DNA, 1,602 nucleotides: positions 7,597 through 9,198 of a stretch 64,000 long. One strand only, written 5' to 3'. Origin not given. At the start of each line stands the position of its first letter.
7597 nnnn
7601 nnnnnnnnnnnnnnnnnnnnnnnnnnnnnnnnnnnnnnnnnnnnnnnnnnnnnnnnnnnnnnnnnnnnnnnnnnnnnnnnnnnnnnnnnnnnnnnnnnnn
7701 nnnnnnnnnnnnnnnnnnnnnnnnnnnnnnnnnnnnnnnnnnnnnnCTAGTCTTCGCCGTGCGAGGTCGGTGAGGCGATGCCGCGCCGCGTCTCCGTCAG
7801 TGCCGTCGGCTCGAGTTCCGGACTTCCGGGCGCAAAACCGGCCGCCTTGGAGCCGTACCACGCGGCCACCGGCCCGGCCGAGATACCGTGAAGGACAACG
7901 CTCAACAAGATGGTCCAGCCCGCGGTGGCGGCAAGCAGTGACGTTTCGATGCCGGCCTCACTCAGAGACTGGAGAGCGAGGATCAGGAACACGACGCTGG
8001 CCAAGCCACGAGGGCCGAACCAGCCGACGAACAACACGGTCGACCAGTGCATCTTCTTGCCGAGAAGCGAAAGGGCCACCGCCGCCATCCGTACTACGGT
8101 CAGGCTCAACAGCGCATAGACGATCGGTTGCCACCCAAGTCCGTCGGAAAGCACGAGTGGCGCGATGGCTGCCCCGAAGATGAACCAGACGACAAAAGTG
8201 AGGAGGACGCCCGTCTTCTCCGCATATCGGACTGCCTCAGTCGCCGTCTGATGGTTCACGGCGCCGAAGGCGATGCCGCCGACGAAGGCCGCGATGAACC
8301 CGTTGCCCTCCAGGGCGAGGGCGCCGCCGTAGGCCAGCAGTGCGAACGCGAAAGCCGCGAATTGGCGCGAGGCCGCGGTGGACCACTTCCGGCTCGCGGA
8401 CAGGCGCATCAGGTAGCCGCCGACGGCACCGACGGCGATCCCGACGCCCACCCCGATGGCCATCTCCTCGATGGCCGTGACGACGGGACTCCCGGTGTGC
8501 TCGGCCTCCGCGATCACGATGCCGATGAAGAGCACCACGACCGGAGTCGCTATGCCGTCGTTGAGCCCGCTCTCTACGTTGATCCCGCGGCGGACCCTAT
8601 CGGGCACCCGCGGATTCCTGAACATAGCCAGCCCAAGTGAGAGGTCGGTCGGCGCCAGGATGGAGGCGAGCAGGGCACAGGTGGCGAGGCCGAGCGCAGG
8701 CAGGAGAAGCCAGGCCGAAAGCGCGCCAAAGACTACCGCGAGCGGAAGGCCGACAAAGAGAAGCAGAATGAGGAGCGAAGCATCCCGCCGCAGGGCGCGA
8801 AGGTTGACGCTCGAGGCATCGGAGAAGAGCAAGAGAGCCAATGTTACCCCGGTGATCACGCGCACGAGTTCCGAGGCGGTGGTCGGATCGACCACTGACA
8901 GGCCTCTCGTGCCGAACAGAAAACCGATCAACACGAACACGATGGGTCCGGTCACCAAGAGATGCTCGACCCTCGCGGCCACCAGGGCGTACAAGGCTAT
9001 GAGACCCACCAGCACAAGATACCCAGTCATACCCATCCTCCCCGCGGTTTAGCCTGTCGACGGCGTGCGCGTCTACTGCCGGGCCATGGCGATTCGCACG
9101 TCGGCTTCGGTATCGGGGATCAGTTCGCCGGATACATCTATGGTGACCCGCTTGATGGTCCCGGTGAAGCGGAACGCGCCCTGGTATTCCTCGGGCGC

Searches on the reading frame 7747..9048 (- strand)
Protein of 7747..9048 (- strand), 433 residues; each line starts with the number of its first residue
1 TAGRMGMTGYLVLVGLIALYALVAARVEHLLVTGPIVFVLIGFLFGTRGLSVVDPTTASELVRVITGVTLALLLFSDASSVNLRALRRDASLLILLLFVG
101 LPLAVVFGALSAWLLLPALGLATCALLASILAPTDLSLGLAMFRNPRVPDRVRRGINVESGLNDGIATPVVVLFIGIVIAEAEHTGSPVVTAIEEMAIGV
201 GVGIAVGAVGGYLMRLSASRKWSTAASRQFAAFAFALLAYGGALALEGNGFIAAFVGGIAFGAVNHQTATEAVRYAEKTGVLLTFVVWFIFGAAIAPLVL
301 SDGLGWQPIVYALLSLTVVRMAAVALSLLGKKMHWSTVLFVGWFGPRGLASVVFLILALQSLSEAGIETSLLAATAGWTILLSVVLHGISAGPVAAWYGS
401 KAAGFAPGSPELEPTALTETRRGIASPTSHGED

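Call 8: search_protein_families(library=pfam, proteins=[window:7747-9048:-], max_evalue=0.001)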
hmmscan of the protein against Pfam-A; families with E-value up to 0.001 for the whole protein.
window:7747-9048:- (433 aa): 1 family
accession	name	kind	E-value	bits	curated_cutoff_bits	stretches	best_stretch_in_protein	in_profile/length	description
PF00999.27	Na_H_Exchanger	-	5.5e-38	131.2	26.2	1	19-397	3-375/375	Sodium/hydrogen exchanger, transmembrane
